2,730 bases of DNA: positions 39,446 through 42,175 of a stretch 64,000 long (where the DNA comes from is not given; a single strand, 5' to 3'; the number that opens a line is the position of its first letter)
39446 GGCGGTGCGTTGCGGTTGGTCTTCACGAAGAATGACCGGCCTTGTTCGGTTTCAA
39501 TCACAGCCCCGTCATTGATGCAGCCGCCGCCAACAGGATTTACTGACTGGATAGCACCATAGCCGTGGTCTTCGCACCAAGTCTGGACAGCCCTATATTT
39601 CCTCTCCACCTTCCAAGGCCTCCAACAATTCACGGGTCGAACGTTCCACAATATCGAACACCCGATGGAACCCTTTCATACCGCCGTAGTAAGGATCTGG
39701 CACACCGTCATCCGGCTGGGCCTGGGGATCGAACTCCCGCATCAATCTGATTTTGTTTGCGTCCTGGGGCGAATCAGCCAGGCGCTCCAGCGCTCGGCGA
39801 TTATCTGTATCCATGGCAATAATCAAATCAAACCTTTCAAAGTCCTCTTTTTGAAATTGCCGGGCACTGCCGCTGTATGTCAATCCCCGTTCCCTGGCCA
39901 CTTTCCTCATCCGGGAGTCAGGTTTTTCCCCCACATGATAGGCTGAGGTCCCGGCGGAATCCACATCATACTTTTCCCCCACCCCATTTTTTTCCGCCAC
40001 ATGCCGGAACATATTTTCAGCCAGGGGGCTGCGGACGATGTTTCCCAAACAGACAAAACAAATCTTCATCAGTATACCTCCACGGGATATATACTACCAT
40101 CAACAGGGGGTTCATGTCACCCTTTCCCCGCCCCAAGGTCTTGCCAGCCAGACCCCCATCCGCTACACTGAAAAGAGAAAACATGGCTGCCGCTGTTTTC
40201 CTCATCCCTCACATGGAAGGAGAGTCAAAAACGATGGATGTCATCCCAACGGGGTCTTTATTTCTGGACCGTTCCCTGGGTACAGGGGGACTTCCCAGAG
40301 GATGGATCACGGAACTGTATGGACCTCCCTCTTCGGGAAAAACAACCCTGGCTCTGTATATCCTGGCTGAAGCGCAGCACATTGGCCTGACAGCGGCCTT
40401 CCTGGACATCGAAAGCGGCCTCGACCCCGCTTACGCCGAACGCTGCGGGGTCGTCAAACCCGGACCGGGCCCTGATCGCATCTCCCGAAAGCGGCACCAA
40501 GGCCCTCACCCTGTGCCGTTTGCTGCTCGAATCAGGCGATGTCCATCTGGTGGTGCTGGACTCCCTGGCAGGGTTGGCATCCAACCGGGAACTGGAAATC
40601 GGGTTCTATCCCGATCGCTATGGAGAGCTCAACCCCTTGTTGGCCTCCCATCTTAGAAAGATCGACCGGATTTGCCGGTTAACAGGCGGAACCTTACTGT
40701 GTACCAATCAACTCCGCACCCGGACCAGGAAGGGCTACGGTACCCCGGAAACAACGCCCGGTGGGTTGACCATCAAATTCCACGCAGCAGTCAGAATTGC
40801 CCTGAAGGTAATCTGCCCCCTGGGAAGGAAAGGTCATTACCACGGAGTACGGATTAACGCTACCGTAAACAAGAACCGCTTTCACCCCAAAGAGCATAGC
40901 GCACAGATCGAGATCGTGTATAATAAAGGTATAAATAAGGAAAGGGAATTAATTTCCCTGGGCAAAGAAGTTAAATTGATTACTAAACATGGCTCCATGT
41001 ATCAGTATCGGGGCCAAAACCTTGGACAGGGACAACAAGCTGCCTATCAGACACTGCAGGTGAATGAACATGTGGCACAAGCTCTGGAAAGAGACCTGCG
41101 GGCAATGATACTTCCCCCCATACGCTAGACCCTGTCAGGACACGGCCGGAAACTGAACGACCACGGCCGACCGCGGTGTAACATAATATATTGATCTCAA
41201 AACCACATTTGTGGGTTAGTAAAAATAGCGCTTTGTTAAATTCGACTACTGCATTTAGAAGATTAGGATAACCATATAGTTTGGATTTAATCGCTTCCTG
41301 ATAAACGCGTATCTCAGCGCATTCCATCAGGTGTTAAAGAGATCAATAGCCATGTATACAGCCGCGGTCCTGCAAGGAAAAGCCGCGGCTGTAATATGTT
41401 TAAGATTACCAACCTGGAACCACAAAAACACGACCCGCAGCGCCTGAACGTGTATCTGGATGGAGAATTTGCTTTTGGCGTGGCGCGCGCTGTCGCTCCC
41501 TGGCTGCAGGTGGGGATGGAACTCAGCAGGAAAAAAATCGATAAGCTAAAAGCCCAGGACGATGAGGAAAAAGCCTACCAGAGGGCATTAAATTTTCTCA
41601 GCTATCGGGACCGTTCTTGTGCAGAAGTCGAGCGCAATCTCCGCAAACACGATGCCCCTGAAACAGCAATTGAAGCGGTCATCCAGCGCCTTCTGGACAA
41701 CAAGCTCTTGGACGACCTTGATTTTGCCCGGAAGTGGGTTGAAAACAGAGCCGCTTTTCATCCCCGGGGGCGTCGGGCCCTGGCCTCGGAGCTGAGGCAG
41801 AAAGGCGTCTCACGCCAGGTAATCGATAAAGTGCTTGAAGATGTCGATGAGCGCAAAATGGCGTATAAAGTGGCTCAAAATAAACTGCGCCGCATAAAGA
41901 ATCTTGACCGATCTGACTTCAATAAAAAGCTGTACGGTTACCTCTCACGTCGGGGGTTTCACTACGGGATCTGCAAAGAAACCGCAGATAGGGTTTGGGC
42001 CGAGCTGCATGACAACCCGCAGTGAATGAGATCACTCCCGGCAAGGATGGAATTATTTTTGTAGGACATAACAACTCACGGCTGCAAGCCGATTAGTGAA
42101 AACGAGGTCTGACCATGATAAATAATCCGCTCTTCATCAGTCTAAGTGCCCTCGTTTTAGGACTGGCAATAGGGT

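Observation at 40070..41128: recA is divergent, lacks the N-terminal oligomerisation segment and is split by a +1 frameshift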

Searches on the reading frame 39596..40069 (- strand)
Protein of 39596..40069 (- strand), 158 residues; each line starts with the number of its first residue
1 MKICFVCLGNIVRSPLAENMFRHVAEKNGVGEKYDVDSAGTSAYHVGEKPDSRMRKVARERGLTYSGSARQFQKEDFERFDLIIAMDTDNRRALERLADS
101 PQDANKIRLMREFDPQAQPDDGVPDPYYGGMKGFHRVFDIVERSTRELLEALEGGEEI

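Call 6: search_protein_families(library=pfam, proteins=[window:39596-40069:-], max_evalue=0.01)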
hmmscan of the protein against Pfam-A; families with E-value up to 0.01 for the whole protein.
window:39596-40069:- (158 aa): 1 family
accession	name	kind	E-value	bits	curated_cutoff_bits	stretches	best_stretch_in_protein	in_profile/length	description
PF01451.26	LMWPc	-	9.7e-45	152.8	23.2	1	3-149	1-144/144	Low molecular weight phosphotyrosine protein phosphatase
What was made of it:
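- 39593..40069 (-): Low-molecular-weight phosphotyrosine phosphatase gene. It is the divergent upstream neighbour conserved in all short-recA loci. Pfam LMWPc 9.7e-45 (call 6).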

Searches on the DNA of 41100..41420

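Call 55: search_rna_families(source=window, start=41100, end=41420, threshold=evalue, max_evalue=1)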
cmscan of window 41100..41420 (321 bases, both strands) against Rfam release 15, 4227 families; matches with E-value up to 1: 0.
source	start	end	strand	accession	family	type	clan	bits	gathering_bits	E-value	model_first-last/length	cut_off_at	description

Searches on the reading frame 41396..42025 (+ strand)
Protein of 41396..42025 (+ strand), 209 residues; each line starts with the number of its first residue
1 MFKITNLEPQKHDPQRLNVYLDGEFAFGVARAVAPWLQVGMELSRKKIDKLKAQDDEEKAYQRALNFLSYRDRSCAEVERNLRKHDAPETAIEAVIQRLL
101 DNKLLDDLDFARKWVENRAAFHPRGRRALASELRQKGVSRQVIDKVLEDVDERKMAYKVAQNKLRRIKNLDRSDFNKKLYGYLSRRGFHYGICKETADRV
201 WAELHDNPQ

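Call 6: search_protein_families(library=pfam, proteins=[window:41396-42022:+], max_evalue=0.01)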
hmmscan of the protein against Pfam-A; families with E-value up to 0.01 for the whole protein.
window:41396-42022:+ (209 aa): 4 families
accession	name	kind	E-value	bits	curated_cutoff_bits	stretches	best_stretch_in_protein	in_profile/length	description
PF21982.2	RecX_HTH1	-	2.2e-20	72.8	26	2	60-99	1-40/40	RecX, first three-helix domain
PF02631.22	RecX_HTH2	-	1.8e-13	50.9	26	1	106-147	1-42/42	RecX, second three-helix domain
PF21981.2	RecX_HTH3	-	2.1e-08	34.6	26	1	152-195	2-46/48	RecX, third three-helix domain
PF21933.2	MCM5_C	-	0.0062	16.9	27.2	0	127-148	19-40/59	MCM5, C-terminal domain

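Call 36: find_encoding_contigs(protein=window:41396-42025:+, flank=2000, max_places=6)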
Protein window:41396-42025:+ (209 aa): 1 contig read that carries it; 1 place shown.
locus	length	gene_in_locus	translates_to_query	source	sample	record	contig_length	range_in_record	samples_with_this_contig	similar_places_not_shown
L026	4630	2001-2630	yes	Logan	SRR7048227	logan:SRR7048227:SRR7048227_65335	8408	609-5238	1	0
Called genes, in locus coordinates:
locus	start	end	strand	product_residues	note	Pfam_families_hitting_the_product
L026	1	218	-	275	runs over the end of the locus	?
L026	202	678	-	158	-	PF01451:LMWPc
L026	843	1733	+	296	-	PF00154:RecA_N, PF13481:AAA_25 (faint), PF21096:RecA_C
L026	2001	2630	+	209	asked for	PF27462:RecX_N, PF21982:RecX_HTH1, PF02631:RecX_HTH2, PF21981:RecX_HTH3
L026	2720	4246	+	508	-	PF12072:RNase_Y_N, PF00013:KH_1 (weak), PF08668:HDOD (faint), PF01966:HD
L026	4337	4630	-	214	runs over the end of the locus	PF00753:Lactamase_B, PF19583:ODP (faint), PF12706:Lactamase_B_2 (weak)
